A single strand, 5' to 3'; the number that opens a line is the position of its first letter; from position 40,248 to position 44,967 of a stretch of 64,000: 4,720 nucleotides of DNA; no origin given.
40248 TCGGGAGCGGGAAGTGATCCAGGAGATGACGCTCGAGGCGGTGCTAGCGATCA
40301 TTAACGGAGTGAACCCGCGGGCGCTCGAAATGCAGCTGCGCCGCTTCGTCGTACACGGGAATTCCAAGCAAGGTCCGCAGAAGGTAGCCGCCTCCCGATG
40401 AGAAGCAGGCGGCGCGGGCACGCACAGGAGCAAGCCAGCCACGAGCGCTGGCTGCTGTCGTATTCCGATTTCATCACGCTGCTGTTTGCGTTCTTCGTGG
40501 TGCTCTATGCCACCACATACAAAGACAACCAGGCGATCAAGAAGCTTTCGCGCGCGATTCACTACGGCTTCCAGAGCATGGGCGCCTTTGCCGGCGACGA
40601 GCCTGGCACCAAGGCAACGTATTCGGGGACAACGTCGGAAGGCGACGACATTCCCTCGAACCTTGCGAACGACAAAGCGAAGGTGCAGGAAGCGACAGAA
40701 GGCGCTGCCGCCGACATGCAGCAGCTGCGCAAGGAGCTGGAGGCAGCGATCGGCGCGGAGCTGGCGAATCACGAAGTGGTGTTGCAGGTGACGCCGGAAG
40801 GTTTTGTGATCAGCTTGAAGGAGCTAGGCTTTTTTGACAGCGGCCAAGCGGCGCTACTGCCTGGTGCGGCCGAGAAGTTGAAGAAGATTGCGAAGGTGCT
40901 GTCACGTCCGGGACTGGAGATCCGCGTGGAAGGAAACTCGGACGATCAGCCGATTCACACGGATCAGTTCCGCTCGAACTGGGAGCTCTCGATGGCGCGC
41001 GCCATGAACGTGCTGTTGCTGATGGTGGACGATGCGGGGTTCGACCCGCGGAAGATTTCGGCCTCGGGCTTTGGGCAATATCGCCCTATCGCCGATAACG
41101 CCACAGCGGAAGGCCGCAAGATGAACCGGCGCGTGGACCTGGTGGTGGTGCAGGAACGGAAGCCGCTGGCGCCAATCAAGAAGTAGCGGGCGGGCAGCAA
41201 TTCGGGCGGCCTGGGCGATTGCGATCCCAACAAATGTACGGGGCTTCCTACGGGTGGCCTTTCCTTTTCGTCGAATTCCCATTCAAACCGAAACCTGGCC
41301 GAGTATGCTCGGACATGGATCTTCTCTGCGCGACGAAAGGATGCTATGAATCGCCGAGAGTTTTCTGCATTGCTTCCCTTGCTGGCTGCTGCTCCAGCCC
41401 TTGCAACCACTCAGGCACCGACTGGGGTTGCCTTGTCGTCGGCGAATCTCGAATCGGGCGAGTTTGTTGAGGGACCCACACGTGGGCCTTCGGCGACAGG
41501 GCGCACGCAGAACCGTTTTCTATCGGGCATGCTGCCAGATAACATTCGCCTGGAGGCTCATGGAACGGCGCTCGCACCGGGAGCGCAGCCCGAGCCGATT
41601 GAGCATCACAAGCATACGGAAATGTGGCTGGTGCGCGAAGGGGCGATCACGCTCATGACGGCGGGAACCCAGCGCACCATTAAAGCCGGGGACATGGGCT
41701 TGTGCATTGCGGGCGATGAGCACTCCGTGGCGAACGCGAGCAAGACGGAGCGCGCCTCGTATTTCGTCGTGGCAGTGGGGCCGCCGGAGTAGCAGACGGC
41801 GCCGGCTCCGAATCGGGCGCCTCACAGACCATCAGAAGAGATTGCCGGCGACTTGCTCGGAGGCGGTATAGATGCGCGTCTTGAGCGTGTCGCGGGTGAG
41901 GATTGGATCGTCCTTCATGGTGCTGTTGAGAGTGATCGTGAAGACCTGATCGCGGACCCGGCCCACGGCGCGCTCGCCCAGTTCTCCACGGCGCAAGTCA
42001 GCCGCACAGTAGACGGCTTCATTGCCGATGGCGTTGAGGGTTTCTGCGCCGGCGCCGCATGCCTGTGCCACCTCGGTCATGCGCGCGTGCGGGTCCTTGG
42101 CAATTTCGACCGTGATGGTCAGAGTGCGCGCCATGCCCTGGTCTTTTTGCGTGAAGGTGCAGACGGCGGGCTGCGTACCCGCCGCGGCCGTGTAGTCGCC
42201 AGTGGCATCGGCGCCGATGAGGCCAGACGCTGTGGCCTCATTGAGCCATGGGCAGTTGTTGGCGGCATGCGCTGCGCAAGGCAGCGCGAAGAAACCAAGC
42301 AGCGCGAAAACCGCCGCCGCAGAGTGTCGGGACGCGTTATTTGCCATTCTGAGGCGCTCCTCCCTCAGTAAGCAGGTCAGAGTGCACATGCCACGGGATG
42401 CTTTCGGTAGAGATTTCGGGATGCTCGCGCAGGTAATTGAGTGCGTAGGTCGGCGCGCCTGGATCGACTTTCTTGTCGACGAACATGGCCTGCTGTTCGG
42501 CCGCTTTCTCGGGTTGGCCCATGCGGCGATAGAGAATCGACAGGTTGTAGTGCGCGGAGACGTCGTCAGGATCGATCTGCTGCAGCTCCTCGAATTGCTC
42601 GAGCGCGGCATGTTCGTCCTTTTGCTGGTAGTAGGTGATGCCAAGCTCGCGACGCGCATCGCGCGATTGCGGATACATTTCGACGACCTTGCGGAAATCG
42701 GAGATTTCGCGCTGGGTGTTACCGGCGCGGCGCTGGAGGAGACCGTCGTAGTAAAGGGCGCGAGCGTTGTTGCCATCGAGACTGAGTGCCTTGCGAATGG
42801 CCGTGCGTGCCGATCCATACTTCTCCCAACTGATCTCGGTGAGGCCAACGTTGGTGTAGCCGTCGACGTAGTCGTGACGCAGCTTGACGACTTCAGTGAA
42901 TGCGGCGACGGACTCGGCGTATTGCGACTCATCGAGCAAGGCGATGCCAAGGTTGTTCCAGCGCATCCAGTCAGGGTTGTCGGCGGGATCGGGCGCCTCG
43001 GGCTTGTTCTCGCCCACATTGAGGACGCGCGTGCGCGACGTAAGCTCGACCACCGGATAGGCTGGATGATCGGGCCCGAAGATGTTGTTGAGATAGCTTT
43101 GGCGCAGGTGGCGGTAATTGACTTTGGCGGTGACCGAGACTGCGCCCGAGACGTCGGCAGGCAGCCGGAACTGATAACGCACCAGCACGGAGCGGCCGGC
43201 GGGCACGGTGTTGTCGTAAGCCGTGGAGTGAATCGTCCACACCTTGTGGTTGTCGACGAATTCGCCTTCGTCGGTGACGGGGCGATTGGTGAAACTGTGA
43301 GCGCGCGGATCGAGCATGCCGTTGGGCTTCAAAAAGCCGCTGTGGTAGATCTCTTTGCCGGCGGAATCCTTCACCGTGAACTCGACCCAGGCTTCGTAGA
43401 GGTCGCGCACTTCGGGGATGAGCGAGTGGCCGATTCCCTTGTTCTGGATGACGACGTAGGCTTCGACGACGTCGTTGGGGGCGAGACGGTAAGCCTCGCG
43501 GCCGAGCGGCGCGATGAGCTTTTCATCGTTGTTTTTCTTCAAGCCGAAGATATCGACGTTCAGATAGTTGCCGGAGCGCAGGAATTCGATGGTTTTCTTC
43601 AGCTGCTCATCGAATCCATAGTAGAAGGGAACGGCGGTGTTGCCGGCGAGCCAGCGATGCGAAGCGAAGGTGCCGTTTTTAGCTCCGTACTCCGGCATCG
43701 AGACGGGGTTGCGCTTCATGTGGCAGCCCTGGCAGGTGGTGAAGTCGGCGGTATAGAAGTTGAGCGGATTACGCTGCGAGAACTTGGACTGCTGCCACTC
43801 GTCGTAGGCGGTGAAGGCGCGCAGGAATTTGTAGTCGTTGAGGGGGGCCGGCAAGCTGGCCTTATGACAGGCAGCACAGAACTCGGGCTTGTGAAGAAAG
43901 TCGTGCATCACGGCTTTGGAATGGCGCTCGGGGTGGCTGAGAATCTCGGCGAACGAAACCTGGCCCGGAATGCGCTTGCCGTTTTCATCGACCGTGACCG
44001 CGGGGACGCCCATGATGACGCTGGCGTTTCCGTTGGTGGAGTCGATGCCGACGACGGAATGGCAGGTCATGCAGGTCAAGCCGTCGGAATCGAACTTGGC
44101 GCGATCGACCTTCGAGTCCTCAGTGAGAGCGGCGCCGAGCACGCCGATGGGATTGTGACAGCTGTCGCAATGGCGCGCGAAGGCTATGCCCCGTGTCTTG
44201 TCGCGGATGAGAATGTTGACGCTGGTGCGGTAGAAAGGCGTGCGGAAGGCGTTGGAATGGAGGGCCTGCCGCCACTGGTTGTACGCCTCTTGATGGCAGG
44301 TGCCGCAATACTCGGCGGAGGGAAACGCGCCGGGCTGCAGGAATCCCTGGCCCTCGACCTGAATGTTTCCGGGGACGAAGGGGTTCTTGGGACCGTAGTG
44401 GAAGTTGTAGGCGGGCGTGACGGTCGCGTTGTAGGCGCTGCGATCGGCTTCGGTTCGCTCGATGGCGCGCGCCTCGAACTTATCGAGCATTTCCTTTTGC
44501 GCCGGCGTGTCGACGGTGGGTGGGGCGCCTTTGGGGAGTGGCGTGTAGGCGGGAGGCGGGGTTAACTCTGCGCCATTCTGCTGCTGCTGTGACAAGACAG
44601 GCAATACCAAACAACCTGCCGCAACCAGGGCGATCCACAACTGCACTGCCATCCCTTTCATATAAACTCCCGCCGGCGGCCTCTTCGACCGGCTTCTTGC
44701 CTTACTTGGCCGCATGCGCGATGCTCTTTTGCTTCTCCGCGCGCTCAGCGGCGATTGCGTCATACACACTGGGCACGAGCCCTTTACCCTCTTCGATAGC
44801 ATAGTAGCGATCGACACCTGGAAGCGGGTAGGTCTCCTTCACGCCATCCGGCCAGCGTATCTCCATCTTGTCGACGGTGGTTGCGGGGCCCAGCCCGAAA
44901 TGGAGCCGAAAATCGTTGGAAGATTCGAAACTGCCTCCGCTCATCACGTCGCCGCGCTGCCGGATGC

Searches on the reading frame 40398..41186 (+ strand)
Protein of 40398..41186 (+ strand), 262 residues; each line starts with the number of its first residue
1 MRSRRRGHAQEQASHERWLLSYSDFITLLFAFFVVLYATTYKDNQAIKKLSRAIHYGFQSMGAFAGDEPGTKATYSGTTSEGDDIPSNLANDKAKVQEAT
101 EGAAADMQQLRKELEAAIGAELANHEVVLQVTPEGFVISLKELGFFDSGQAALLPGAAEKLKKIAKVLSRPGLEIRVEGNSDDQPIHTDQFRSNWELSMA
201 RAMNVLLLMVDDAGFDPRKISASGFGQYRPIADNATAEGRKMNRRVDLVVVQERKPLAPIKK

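Call 16: search_protein_families(library=pfam, proteins=[window:40398-41186:+], max_evalue=0.001)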
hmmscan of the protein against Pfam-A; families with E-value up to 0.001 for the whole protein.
window:40398-41186:+ (262 aa): 3 families
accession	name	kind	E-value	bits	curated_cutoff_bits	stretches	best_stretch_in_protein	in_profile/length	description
PF00691.25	OmpA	-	7e-18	65.2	27.2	1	145-244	1-98/98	OmpA family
PF13677.11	MotB_plug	-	5.5e-16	58.3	24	1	4-54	4-54/58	Membrane MotB of proton-channel complex MotA/MotB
PF05359.17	DUF748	-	0.00017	20.2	50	1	146-184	883-922/1037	Domain of Unknown Function (DUF748)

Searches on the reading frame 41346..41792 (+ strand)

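Call 41: search_protein_families(library=pfam, proteins=[window:41346-41792:+], max_evalue=0.001)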
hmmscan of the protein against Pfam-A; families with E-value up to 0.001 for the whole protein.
window:41346-41792:+ (148 aa): 2 families
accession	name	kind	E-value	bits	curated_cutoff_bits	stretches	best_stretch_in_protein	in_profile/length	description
PF07883.17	Cupin_2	-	6e-10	39.1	27.2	1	76-142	5-69/70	Cupin domain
PF02311.25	AraC_binding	-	0.00087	19.5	21.1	0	86-146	19-78/135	AraC-like ligand binding domain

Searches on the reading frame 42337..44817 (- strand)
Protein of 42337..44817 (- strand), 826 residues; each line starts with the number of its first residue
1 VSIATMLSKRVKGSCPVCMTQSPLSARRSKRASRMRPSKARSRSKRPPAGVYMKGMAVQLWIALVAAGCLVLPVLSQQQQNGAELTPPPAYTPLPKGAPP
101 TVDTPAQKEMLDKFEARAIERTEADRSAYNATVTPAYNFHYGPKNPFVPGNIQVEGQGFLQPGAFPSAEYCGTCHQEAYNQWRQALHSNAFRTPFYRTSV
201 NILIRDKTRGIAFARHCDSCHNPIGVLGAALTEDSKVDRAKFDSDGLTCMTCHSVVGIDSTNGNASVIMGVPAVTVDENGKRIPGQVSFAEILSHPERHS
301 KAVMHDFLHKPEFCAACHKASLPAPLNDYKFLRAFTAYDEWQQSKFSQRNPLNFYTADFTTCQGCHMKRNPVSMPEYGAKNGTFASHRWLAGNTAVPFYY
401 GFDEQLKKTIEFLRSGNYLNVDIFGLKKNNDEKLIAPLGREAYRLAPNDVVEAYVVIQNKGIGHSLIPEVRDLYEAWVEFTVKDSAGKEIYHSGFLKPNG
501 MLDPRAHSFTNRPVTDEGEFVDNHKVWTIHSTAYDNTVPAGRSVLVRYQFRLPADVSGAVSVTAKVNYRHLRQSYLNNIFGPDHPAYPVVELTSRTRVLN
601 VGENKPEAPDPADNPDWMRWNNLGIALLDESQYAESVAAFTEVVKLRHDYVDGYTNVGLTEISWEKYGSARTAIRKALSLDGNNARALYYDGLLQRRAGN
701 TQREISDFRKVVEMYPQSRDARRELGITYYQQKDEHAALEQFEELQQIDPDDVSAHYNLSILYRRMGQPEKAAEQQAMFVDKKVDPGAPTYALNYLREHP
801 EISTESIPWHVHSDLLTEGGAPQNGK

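Call 16: search_protein_families(library=pfam, proteins=[window:42337-44817:-], max_evalue=0.001)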
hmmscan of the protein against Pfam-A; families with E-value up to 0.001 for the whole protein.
window:42337-44817:- (826 aa): 18 families
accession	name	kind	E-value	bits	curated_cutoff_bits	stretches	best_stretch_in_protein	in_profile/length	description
PF00515.34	TPR_1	-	1.2e-14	53.8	27.8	0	620-650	4-34/34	Tetratricopeptide repeat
PF07719.23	TPR_2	-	1e-13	50.6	27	0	723-752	5-34/34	Tetratricopeptide repeat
PF13181.12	TPR_8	-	1.7e-13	49.9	25.7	0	653-684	3-34/34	Tetratricopeptide repeat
PF13431.12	TPR_17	-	3.9e-12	45.9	24.4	0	748-772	8-32/34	Tetratricopeptide repeat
PF13432.12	TPR_16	-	4e-12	46.8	32.7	2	666-718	12-64/65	Tetratricopeptide repeat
PF13414.12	TPR_11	-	4e-12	46.1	26.8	1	728-767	3-42/42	TPR repeat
PF13435.11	Cytochrome_C554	-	1.8e-09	38.9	20.8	1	171-254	2-84/84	Cytochrome c554 and c-prime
PF14559.12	TPR_19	-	2e-08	34.9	25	1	730-774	2-46/68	Tetratricopeptide repeat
PF13424.12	TPR_12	-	1.1e-07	32.4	30.1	0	723-775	7-67/77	Tetratricopeptide repeat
PF13371.12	TPR_9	-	1.5e-07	31.8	35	0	727-781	3-57/73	Tetratricopeptide repeat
PF13174.12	TPR_6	-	3.4e-07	30.9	26.3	0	687-718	2-33/33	Tetratricopeptide repeat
PF22113.1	Mtrc-MtrF_II-IV_dom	-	1.2e-06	28.7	30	0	167-255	80-165/176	Outer membrane cytochrome MtrC/MtrF-like, domains II/IV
PF13428.12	TPR_14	-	8.9e-06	26.3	23.5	0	720-760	2-42/44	Tetratricopeptide repeat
PF23914.1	TPR_CcmH_CycH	-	5.5e-05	23.5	42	0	660-752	59-154/158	Cytochrome c-type biogenesis protein H TPR domain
PF14537.11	Cytochrom_c3_2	-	5.6e-05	24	25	0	170-254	8-65/79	Cytochrome c3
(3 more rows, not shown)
